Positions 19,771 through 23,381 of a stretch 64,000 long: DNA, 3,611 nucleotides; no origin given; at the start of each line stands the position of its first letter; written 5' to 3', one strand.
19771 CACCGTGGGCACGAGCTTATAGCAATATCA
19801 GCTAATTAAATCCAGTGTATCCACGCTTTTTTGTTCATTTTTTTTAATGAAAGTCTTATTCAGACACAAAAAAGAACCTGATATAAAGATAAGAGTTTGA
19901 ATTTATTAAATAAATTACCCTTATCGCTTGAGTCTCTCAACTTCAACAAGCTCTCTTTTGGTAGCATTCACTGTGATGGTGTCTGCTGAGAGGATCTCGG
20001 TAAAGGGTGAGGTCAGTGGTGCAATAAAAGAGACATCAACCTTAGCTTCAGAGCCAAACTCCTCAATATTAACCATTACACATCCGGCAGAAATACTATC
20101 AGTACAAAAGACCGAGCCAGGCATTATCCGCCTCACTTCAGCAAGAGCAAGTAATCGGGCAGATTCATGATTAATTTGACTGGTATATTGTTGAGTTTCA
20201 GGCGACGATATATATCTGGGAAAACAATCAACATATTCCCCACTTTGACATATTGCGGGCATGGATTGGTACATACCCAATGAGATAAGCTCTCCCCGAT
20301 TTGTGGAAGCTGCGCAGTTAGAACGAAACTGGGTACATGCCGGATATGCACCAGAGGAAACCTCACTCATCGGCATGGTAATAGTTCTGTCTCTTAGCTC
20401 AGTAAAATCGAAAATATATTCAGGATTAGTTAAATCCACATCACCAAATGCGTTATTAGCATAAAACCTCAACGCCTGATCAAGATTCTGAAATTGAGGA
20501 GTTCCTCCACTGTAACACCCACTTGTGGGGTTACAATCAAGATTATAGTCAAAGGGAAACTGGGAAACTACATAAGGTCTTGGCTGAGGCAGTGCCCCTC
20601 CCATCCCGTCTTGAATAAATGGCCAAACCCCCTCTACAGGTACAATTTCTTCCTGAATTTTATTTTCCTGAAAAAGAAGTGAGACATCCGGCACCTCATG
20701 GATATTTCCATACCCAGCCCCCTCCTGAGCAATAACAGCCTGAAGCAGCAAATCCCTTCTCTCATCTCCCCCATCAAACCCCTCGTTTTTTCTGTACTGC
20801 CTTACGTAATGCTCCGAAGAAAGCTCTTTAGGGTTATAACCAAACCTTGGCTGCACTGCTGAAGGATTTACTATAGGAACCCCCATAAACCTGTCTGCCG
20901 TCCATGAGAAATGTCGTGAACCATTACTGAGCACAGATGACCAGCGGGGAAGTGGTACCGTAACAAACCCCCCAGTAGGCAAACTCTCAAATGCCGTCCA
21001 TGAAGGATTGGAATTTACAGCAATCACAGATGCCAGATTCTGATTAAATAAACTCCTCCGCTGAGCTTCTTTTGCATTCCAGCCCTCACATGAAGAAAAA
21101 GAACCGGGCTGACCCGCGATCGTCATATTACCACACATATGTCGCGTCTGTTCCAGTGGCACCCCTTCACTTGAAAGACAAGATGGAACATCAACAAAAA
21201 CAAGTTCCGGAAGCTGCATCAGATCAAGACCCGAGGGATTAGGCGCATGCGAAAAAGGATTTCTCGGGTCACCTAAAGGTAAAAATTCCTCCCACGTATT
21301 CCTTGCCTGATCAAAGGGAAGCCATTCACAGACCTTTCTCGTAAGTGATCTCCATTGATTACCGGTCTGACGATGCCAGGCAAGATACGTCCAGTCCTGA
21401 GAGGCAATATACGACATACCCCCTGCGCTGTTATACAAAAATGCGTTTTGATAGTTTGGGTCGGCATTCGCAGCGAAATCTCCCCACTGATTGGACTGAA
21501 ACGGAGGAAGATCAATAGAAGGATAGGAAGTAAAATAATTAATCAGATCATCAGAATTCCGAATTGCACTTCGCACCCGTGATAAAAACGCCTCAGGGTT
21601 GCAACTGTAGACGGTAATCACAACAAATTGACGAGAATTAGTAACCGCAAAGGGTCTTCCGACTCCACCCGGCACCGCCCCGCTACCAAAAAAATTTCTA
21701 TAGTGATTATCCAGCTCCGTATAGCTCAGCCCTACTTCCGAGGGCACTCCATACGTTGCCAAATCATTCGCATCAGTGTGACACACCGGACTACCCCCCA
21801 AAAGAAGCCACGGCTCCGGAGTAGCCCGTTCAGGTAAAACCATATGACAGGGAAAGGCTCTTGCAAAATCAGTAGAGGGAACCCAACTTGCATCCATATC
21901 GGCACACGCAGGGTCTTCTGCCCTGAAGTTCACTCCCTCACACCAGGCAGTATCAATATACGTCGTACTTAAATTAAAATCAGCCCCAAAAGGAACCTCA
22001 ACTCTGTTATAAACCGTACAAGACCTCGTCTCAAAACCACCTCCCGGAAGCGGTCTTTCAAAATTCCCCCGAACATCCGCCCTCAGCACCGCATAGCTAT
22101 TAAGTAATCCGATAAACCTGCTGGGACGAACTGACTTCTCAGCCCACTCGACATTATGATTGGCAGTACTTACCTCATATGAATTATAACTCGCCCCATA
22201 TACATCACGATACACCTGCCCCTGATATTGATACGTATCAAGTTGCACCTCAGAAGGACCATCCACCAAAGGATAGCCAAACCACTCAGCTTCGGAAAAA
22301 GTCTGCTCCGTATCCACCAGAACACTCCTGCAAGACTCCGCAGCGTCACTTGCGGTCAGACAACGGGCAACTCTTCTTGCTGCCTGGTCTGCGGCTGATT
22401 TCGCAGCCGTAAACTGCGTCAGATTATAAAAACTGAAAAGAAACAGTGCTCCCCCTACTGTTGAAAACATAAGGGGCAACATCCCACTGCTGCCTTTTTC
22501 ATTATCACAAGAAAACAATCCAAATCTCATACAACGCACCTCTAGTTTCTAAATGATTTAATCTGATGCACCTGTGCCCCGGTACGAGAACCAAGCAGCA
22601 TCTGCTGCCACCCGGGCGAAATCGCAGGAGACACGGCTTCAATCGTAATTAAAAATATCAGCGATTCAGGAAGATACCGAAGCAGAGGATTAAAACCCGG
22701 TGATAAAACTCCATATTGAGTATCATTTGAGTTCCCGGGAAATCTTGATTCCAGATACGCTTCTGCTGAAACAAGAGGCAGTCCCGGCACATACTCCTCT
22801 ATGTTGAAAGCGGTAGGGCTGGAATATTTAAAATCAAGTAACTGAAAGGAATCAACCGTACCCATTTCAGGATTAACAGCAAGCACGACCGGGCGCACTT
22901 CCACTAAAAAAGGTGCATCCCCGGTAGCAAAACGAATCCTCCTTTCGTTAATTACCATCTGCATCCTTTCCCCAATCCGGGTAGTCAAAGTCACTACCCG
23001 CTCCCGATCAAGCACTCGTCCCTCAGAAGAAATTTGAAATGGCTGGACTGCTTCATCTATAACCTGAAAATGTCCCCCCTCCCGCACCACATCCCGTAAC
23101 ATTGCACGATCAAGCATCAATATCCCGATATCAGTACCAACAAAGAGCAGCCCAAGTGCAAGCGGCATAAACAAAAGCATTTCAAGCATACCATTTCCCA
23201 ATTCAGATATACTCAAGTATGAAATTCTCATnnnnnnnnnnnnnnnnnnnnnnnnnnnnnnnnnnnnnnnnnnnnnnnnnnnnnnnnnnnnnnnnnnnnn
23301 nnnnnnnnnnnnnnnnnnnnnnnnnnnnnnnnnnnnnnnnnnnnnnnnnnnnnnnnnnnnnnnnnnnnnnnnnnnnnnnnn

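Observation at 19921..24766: Orphan three-gene Tad-pseudopilin-like module in the slot upstream of the S10 operon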

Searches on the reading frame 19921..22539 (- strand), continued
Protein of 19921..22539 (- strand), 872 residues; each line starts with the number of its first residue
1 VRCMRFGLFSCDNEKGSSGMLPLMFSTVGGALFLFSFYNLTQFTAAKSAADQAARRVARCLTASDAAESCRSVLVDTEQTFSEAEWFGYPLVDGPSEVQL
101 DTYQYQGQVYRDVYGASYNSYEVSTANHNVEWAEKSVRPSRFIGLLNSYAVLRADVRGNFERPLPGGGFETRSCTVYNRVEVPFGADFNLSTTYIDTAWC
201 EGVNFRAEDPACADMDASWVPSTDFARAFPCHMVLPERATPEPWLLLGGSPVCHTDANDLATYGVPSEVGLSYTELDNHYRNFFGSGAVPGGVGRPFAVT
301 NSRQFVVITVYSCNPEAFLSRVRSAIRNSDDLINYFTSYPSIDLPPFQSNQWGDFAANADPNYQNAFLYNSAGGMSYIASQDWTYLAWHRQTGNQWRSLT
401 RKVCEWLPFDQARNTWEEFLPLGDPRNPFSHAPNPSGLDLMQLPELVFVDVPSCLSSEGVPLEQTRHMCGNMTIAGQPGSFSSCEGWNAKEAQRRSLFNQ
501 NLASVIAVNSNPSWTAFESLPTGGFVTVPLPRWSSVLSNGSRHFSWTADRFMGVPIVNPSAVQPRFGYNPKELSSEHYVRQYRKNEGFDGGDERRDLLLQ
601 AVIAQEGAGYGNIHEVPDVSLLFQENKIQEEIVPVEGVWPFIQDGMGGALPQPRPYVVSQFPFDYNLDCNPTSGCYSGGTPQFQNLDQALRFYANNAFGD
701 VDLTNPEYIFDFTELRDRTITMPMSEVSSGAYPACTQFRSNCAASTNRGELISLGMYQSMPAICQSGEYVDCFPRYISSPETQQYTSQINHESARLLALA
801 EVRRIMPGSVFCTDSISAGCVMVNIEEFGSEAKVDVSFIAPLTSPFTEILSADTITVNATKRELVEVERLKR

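Call 55: fold_search(model_id=the predicted structure, library=pdb)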
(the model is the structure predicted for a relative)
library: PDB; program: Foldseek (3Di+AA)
matches with E <= 10: 299; with E <= 0.001: 0
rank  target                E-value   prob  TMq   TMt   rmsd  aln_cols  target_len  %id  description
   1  4jus_G                3.6e-01  0.85  0.04  0.38   2.3        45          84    7  Crystal structure of a fragment of Human HSPB6 (released 2014-02-05)
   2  6a0k_A                4.5e-01  0.20  0.04  0.07  14.4        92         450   12  Cyclic alpha-maltosyl-(1-->6)-maltose hydrolase from Arthrobacter globiformis, complex with panose (released 2018-09-12)
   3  5zxg_A                5.9e-01  0.09  0.04  0.06  14.7        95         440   13  Cyclic alpha-maltosyl-(1-->6)-maltose hydrolase from Arthrobacter globiformis, ligand-free form (released 2018-09-12)
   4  4jus_C                7.3e-01  0.72  0.04  0.38   2.3        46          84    6  Crystal structure of a fragment of Human HSPB6 (released 2014-02-05)
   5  6rv7_A                7.7e-01  0.13  0.04  0.07  11.2        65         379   15  Crystal Structure of Glucuronoyl Esterase from Cerrena unicolor inactive S270A variant in complex with the aldouronic  (released 2020-03-18)
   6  6rv8_A                8.1e-01  0.12  0.04  0.07  11.2        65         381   15  Crystal Structure of Glucuronoyl Esterase from Cerrena unicolor covalent complex with the aldouronic acid UXXR (released 2020-03-18)
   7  7ccz_A                8.1e-01  0.06  0.05  0.11  29.3       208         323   11  Crystal structure of the ES2 intermediate form of human hydroxymethylbilane synthase (released 2021-03-17)
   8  3ehf_D                9.1e-01  0.14  0.05  0.18  15.9        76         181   16  Crystal structure of DesKC in complex with AMP-PCP (released 2009-09-15)
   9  5zxg_B                9.6e-01  0.14  0.04  0.07  15.1        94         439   14  Cyclic alpha-maltosyl-(1-->6)-maltose hydrolase from Arthrobacter globiformis, ligand-free form (released 2018-09-12)
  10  7ccz_B                1.1e+00  0.15  0.05  0.12  10.2        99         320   11  Crystal structure of the ES2 intermediate form of human hydroxymethylbilane synthase (released 2021-03-17)
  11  6rv9_A                1.1e+00  0.11  0.04  0.07  11.3        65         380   15  Crystal Structure of Glucuronoyl Esterase from Cerrena unicolor inactive S270A variant in complex with the aldouronic  (released 2020-03-18)
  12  8pnd_B                1.1e+00  0.07  0.05  0.12  27.8       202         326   11  The ES3 intermediate of hydroxymethylbilane synthase R167Q variant (released 2023-11-01)
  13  3h1v                  1.1e+00  0.25  0.05  0.08   7.4        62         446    6  Human glucokinase in complex with a synthetic activator (released 2009-10-06)
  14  6rtv_A                1.1e+00  0.10  0.04  0.07  11.3        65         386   15  Crystal Structure of Glucuronoyl Esterase from Cerrena unicolor inactive S270A variant (released 2020-03-18)
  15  4zki_B                1.2e+00  0.10  0.04  0.13   9.8        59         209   12  The crystal structure of Histidine Kinase YycG with ADP (released 2016-05-04)
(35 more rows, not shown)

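Call 73: find_related_loci(query=A6, collection=genome_contigs, flank=10000)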
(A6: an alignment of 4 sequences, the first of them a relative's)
Query A6 (893 aa) in genome_contigs; peptide patterns used: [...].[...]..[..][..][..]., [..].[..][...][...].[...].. (x = any residue, [..] = any of these).
40 stretches matched a pattern; 1 encode a relative of the query (tblastn E <= 1e-3); 1 distinct loci.
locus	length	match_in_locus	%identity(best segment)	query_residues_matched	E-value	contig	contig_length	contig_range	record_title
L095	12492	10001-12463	35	13-843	2e-150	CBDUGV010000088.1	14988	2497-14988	MAG TPA_asm: uncultured Bdellovibrionales bacterium isolate SRR22808126_binner123_Refined_35 genome assembly, contig: ER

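Call 81: find_related_loci(query=A2, collection=metagenome_contigs, flank=10000)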
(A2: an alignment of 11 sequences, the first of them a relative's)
Query A2 (869 aa) in metagenome_contigs; peptide patterns used: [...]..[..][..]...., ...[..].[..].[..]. (x = any residue, [..] = any of these).
600 stretches matched a pattern, but none encodes a relative of the query by tblastn (E <= 1e-3).

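Call 96: search_solved_structures(query=A4, max_evalue=10)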
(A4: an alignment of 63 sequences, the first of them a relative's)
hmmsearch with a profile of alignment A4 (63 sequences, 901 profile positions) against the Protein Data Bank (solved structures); distinct sequences matched with E-value up to 10: 2.
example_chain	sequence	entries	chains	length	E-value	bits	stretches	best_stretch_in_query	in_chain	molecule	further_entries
7l58_L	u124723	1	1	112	2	10.1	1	56-112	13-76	Fab H4 variable domain light chain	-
9k6y_L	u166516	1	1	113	2.1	10.1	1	56-111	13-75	Light chain of H4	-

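Call 97: search_protein_families(library=pfam, proteins=[L095:7904-9334:+, L095:9331-9999:+, P0057, P0032, P0065, P0082, P0021], max_evalue=1)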
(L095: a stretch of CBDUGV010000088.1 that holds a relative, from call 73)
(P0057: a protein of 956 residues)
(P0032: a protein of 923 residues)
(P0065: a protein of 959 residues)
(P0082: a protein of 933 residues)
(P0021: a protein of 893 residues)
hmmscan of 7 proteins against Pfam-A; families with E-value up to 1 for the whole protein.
L095:7904-9334:+ (476 aa): 2 families
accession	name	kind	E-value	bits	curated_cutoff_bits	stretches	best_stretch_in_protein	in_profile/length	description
PF13400.11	Tad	-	6.5e-06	26.8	22.3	1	14-59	1-45/47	Putative Flp pilus-assembly TadE/G-like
PF17378.7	REC104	-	0.18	11.9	27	1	89-145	114-166/182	Meiotic recombination protein REC104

L095:9331-9999:+ (222 aa): 1 family
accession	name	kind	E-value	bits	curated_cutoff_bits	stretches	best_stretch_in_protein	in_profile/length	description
PF07811.17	TadE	-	0.053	14.1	22.9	1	3-28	1-26/43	TadE-like protein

P0057 (956 aa): 0 families

P0032 (923 aa): 0 families

P0065 (959 aa): 1 family
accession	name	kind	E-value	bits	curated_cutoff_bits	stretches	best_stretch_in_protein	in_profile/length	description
PF07811.17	TadE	-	0.0026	18.3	22.9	1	25-67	1-43/43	TadE-like protein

P0082 (933 aa): 1 family
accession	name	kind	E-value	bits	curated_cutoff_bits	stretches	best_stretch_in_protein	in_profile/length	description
PF07811.17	TadE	-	0.025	15.1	22.9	1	49-91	1-43/43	TadE-like protein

P0021 (893 aa): 0 families

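Call 100: find_encoding_contigs(protein=P0014, flank=10000, max_places=2)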
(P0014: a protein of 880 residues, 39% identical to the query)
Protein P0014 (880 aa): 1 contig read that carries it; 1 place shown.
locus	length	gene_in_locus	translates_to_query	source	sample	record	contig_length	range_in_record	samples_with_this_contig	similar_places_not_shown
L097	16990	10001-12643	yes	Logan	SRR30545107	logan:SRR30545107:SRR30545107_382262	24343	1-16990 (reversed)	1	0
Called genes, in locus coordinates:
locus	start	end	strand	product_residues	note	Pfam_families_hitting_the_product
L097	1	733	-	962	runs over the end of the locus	PF05548:Peptidase_M11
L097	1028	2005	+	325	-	-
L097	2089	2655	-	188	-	PF01832:Glucosaminidase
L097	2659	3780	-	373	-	-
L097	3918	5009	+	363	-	PF13433:Peripla_BP_5, PF13458:Peripla_BP_6, PF01094:ANF_receptor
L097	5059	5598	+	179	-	-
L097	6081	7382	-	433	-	PF00270:DEAD, PF04851:ResIII (faint), PF00271:Helicase_C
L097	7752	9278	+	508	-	PF13400:Tad (faint)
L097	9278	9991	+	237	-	-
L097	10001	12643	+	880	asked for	-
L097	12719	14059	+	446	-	PF00909:Ammonium_transp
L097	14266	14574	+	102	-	PF00338:Ribosomal_S10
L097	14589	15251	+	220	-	PF00297:Ribosomal_L3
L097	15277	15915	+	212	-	PF00573:Ribosomal_L4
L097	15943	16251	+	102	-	PF00276:Ribosomal_L23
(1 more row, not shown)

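Call 101: find_encoding_contigs(protein=P0011, flank=10000, max_places=2)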
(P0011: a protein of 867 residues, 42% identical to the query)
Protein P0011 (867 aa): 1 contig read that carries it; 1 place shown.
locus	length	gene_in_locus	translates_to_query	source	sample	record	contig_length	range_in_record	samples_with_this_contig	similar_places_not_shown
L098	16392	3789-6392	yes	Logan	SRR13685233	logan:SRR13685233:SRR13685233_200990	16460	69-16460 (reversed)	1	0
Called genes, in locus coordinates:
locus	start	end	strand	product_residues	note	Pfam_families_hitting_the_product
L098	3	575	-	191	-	?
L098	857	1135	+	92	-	PF02416:TatA_B_E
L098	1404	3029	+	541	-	-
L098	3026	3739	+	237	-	-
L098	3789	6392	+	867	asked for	-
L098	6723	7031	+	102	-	PF00338:Ribosomal_S10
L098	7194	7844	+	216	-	PF00297:Ribosomal_L3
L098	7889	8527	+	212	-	PF00573:Ribosomal_L4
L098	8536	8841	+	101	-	PF00276:Ribosomal_L23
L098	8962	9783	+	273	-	PF00181:Ribosomal_L2_N, PF03947:Ribosomal_L2_C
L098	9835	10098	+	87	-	PF00203:Ribosomal_S19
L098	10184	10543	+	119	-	PF00237:Ribosomal_L22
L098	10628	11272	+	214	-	PF07650:KH_2, PF26594:KH_NusA_2nd (faint), PF00189:Ribosomal_S3_C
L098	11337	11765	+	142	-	PF00252:Ribosomal_L16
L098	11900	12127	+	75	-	PF00831:Ribosomal_L29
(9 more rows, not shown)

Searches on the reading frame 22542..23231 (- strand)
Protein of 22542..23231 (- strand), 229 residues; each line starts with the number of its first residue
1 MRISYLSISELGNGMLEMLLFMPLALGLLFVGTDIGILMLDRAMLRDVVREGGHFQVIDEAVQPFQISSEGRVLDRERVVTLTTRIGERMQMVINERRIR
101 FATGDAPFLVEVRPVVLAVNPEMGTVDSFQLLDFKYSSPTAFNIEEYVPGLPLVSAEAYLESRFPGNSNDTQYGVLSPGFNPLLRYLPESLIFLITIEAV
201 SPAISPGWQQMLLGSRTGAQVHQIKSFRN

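Call 3: search_protein_families(library=pfam, proteins=[window:22542-23231:-], max_evalue=10)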
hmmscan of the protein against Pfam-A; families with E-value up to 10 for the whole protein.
window:22542-23231:- (229 aa): 2 families
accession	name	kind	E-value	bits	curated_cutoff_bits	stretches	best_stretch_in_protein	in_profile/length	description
PF07811.17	TadE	-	0.0013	19.3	22.9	1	14-52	3-41/43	TadE-like protein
PF07148.17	MalM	-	0.26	11.4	26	1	113-158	33-78/134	Maltose operon periplasmic protein precursor (MalM)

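Call 4: search_protein_families(library=ncbifam, proteins=[window:22542-23231:-], max_evalue=10)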
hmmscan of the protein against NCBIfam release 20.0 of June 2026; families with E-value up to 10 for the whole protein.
window:22542-23231:- (229 aa): 0 families

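Call 78: search_solved_structures(query=A7, max_evalue=10)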
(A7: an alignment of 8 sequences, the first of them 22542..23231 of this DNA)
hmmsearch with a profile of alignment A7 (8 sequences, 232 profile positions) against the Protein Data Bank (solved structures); distinct sequences matched with E-value up to 10: 8.
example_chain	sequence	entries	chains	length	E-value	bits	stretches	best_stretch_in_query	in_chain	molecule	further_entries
8po6_A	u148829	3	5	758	0.78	12.7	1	82-136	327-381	ATP-dependent RNA helicase HrpA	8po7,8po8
6zwx_A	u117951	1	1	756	0.79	12.7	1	82-136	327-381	ATP-dependent RNA helicase HrpA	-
6zww_A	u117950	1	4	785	0.82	12.6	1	82-136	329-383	ATP-dependent RNA helicase HrpA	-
7akp_A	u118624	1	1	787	0.91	12.4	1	82-136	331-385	ATP-dependent RNA helicase HrpA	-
9ggr_A2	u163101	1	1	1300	1.2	12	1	82-136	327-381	ATP-dependent RNA helicase HrpA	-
9gft_B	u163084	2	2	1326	1.3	12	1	82-136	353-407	ATP-dependent RNA helicase HrpA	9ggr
7p5x_AY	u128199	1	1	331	1.6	11.7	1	44-94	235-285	Transcriptional regulator-like protein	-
9fnd_X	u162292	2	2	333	1.6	11.7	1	44-94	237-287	Transcriptional regulator-like protein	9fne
